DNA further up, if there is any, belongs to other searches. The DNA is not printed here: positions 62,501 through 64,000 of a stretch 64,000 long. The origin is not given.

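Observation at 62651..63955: Complete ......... intein splitting the Walker A motif of the essential protease FtsH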

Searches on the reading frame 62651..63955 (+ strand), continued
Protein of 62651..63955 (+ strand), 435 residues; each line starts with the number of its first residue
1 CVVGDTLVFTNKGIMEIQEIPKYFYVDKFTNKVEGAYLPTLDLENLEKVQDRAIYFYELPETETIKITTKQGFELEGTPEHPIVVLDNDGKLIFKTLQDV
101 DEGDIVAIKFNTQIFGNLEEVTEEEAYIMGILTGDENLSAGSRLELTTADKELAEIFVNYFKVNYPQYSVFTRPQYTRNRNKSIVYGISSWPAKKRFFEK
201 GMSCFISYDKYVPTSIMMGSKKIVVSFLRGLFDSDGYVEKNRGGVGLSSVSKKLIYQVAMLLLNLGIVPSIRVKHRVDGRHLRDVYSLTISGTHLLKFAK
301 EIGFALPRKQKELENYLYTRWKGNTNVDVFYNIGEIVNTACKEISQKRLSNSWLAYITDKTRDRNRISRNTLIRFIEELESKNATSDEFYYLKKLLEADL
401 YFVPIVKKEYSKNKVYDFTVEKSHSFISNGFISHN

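Call 54: fold_search(model_id=the predicted structure, library=pdb)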
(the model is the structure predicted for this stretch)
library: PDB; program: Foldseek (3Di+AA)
matches with E <= 10: 677; with E <= 0.001: 65
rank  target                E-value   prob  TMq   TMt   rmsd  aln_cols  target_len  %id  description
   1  1dq3                  5.2e-26  1.00  0.62  0.60   7.1       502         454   22  CRYSTAL STRUCTURE OF AN ARCHAEAL INTEIN-ENCODED HOMING ENDONUCLEASE PI-PFUI (released 2000-07-05)
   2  7qss                  7.2e-24  1.00  0.71  0.71   5.6       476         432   20  Crystal structure of homing endonuclease-associated TliVMA intein (C1A) (released 2022-03-30)
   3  7qsu                  6.8e-21  1.00  0.62  0.73   5.4       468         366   18  Crystal structure of homing endonuclease-associated TliVMA intein (C1A, d333-339) (released 2022-03-30)
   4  7qst                  5.4e-18  1.00  0.55  0.64   6.8       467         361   17  Crystal structure of homing endonuclease-associated PhoVMA intein (C1A) (released 2022-03-30)
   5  2cw7                  9.5e-18  1.00  0.65  0.54   5.9       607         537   12  Crystal structure of intein homing endonuclease II (released 2006-04-18)
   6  1ef0_A                2.1e-14  1.00  0.47  0.48  10.5       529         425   14  CRYSTAL STRUCTURE OF PI-SCEI MINIPRECURSOR (released 2000-06-07)
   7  1vde_B                2.6e-13  1.00  0.47  0.48   9.8       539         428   13  PI-SCEI, A HOMING ENDONUCLEASE WITH PROTEIN SPLICING ACTIVITY (released 1998-04-08)
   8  1lws_A                3.4e-13  1.00  0.46  0.47  10.6       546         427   13  Crystal structure of the intein homing endonuclease PI-SceI bound to its recognition sequence (released 2002-09-27)
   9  1vde_A                6.4e-13  1.00  0.47  0.47   9.2       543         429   13  PI-SCEI, A HOMING ENDONUCLEASE WITH PROTEIN SPLICING ACTIVITY (released 1998-04-08)
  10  1jva_B                1.5e-12  1.00  0.45  0.45  10.5       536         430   12  CRYSTAL STRUCTURE OF THE VMA1-DERIVED ENDONUCLEASE BEARING THE N AND C EXTEIN PROPEPTIDES (released 2002-08-29)
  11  1um2_B                3.1e-12  1.00  0.45  0.46  10.1       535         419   12  Crystal Structure of the Vma1-Derived Endonuclease with the Ligated Extein Segment (released 2004-09-22)
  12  1ef0_B                1.2e-11  1.00  0.41  0.45  11.0       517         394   12  CRYSTAL STRUCTURE OF PI-SCEI MINIPRECURSOR (released 2000-06-07)
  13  1jva_A                1.7e-11  1.00  0.45  0.45  10.4       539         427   12  CRYSTAL STRUCTURE OF THE VMA1-DERIVED ENDONUCLEASE BEARING THE N AND C EXTEIN PROPEPTIDES (released 2002-08-29)
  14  1lwt_A                4.3e-11  1.00  0.45  0.44  10.2       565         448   13  Crystal structure of the intein homing endonuclease PI-SceI bound to its substrate DNA (Ca2+ free) (released 2002-09-27)
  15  1dfa                  1.0e-10  1.00  0.46  0.49  10.2       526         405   14  CRYSTAL STRUCTURE OF PI-SCEI IN C2 SPACE GROUP (released 1999-12-08)
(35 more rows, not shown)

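Call 65: search_protein_families(library=pfam, proteins=[P0101, P0103, P0104, P0106, P0113, P0115, P0122], max_evalue=0.00001)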
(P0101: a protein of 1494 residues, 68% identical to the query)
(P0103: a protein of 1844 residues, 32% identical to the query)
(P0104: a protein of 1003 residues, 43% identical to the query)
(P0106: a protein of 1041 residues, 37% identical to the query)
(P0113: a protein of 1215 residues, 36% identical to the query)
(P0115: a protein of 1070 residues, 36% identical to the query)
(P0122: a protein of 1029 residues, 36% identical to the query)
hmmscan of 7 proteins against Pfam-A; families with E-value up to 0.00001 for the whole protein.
P0101 (1494 aa): 7 families
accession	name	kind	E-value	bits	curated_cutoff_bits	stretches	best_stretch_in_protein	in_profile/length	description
PF01434.24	Peptidase_M41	-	2.2e-61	207.5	29.9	1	1303-1490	2-191/191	Peptidase family M41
PF00004.35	AAA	-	1.6e-31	109.9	21.2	1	1131-1221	43-130/131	ATPase family associated with various cellular activities (AAA)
PF14528.11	LAGLIDADG_3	-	1.6e-29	102.5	22.5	1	430-509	3-82/82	LAGLIDADG-like domain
PF14890.11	Intein_splicing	-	6.1e-27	94.8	35.8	2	246-641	24-155/155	Intein splicing domain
PF17862.7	AAA_lid_3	-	2.6e-16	59.2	27.2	1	1244-1287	1-44/45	AAA+ lid domain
PF05204.19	Hom_end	-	2.9e-10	40.7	21.1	0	418-502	2-90/110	Homing endonuclease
PF06480.20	FtsH_ext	-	6.4e-08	33.2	25.5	1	9-72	3-72/103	FtsH Extracellular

P0103 (1844 aa): 4 families
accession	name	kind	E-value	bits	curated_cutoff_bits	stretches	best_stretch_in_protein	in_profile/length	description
PF14528.11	LAGLIDADG_3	-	3.6e-53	178.2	22.5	3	1169-1250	4-82/82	LAGLIDADG-like domain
PF14890.11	Intein_splicing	-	7e-38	130.3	35.8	3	25-428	2-155/155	Intein splicing domain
PF05204.19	Hom_end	-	6.3e-09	36.4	21.1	0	223-272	11-62/110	Homing endonuclease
PF17289.8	Terminase_6C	-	8.2e-06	26.3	22.6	0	1561-1633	2-77/155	Terminase RNaseH-like domain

P0104 (1003 aa): 3 families
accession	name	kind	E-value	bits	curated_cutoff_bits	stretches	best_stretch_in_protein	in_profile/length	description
PF00004.35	AAA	-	2.2e-25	90.1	21.2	1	764-882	12-128/131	ATPase family associated with various cellular activities (AAA)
PF14528.11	LAGLIDADG_3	-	1.6e-21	76.8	22.5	1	548-629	2-82/82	LAGLIDADG-like domain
PF14890.11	Intein_splicing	-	3.7e-15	56.5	35.8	1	339-763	2-155/155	Intein splicing domain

P0106 (1041 aa): 3 families
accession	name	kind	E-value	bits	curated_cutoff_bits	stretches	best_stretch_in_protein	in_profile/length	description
PF00004.35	AAA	-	1.1e-27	97.5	21.2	1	790-910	12-130/131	ATPase family associated with various cellular activities (AAA)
PF14890.11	Intein_splicing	-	9.5e-17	61.7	35.8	1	382-789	22-155/155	Intein splicing domain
PF14528.11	LAGLIDADG_3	-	2.1e-16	60.4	22.5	1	576-652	3-82/82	LAGLIDADG-like domain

P0113 (1215 aa): 5 families
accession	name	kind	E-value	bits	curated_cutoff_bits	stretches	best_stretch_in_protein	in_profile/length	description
PF00004.35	AAA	-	8.5e-36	123.7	21.2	1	715-834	12-130/131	ATPase family associated with various cellular activities (AAA)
PF01434.24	Peptidase_M41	-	1.6e-35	123.2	29.9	1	915-1102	2-190/191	Peptidase family M41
PF14528.11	LAGLIDADG_3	-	2.4e-16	60.2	22.5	1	503-578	2-82/82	LAGLIDADG-like domain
PF17862.7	AAA_lid_3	-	4.1e-10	39.5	27.2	1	858-899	2-43/45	AAA+ lid domain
PF14890.11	Intein_splicing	-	3.3e-08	33.9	35.8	1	326-714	22-155/155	Intein splicing domain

P0115 (1070 aa): 7 families
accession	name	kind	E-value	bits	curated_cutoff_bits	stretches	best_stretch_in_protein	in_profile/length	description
PF00580.27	UvrD-helicase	-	1.2e-58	199.4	23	1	462-706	27-270/271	UvrD/REP helicase N-terminal domain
PF13361.12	UvrD_C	-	3e-52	178.6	25.6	1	716-1028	5-348/350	UvrD-like helicase C-terminal domain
PF14528.11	LAGLIDADG_3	-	1.3e-18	67.5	22.5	1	252-328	2-82/82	LAGLIDADG-like domain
PF13245.12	AAA_19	-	3.8e-17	63.2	25.1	1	461-692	24-134/134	AAA domain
PF14890.11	Intein_splicing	-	4.3e-17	62.8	35.8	1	68-461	19-155/155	Intein splicing domain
PF13538.12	UvrD_C_2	-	7e-12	45.5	27.4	1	970-1023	4-49/52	UvrD-like helicase C-terminal domain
PF01443.25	Viral_helicase1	-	1.1e-08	35.6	21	0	916-1026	125-227/228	Viral superfamily 1 RNA helicase core domain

P0122 (1029 aa): 6 families
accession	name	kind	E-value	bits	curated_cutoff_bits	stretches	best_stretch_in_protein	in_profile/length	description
PF00580.27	UvrD-helicase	-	3.8e-46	158.4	23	1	484-705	27-269/271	UvrD/REP helicase N-terminal domain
PF13361.12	UvrD_C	-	1.8e-41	143.1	25.6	2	923-1012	263-345/350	UvrD-like helicase C-terminal domain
PF14528.11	LAGLIDADG_3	-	3.4e-20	72.5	22.5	1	272-349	2-82/82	LAGLIDADG-like domain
PF14890.11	Intein_splicing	-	5.7e-15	55.9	35.8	1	71-483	13-155/155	Intein splicing domain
PF13245.12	AAA_19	-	5.6e-13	49.7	25.1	1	484-692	25-134/134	AAA domain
PF13538.12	UvrD_C_2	-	7.2e-11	42.2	27.4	1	961-1013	4-52/52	UvrD-like helicase C-terminal domain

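Call 68: find_related_loci(query=window:62651-63955:+, collection=viral_contigs, flank=3000)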
Query window:62651-63955:+ (435 aa) in viral_contigs; peptide patterns used: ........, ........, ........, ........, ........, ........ (x = any residue, [..] = any of these).
31 stretches matched a pattern, but none encodes a relative of the query by tblastn (E <= 1e-3).

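Call 74: list_cluster_members(proteins=[P0101, P0004, P0102, P0109, P0127])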
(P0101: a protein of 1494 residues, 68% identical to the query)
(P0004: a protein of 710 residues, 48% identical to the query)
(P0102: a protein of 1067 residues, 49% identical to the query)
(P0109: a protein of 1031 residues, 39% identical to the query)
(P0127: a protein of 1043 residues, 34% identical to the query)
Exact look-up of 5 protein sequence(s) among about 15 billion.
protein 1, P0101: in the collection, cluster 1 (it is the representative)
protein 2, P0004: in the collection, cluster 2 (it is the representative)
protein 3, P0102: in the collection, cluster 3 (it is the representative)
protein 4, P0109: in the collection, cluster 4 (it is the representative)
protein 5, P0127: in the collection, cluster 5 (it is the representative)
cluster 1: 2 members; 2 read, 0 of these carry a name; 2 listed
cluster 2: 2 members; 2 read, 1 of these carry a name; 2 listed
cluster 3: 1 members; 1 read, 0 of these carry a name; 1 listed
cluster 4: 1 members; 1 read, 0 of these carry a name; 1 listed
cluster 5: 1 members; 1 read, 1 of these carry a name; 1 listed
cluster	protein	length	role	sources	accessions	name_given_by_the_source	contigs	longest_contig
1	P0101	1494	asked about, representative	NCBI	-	-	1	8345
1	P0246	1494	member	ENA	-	-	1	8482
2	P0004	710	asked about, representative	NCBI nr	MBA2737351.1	AAA family ATPase [Pyrinomonadaceae bacterium]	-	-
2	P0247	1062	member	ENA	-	-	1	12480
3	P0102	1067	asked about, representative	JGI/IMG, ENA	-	-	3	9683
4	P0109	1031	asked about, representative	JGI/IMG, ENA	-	-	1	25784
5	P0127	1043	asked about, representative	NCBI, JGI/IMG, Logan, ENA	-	cell division protease FtsH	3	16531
